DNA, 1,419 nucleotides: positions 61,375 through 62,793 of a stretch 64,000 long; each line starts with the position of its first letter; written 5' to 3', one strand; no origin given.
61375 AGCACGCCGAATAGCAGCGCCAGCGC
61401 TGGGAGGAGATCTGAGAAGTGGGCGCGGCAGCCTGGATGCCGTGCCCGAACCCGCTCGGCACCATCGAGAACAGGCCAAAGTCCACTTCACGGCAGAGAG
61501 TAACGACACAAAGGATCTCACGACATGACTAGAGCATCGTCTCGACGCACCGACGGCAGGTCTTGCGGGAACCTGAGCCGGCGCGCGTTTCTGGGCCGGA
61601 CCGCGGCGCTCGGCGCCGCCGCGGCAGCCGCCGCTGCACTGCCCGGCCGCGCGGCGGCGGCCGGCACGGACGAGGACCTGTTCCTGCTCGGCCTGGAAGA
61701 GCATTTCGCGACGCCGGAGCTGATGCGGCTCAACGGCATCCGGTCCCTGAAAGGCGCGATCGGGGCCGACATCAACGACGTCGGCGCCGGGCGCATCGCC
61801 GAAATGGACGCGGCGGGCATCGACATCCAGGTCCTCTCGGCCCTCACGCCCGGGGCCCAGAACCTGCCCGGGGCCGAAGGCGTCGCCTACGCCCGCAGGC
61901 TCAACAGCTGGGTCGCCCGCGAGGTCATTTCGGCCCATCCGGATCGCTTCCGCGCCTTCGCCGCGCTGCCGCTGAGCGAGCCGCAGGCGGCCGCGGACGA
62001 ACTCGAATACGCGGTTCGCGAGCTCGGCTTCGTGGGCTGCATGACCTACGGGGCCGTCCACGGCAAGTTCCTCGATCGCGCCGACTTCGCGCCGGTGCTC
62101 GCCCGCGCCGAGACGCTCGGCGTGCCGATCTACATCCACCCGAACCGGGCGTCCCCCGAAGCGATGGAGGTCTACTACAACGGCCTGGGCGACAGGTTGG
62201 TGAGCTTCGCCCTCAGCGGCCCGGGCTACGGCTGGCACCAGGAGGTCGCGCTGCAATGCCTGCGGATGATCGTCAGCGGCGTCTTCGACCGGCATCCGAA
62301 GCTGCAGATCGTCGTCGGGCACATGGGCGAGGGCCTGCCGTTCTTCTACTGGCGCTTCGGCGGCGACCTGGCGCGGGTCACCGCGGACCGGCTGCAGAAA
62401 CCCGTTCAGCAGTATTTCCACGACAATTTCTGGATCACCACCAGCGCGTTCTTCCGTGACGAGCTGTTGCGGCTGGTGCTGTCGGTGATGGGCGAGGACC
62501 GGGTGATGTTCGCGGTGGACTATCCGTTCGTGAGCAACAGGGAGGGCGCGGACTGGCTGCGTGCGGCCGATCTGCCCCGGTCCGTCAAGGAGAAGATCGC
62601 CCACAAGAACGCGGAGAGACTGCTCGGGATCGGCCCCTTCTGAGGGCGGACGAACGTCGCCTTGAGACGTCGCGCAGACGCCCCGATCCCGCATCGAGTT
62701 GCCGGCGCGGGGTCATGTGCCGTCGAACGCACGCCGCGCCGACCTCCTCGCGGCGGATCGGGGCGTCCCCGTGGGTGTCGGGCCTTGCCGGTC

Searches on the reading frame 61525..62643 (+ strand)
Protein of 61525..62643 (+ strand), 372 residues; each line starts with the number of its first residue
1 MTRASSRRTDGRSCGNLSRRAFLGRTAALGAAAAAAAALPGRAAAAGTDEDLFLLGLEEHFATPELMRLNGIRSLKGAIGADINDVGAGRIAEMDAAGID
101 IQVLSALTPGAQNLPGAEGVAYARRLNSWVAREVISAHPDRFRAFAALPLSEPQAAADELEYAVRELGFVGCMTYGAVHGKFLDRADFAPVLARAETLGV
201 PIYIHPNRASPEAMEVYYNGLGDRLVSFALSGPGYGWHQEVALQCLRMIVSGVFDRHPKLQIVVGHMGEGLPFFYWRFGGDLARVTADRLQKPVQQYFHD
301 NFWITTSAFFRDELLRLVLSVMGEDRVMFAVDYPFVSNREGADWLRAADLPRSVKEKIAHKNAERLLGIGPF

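Call 42: search_protein_families(library=pfam, proteins=[window:61525-62643:+], max_evalue=0.001)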
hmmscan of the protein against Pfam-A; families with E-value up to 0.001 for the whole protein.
window:61525-62643:+ (372 aa): 1 family
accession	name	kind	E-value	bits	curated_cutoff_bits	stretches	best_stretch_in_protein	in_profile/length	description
PF04909.20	Amidohydro_2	-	1.1e-40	140.6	26.4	1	94-369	28-289/289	Amidohydrolase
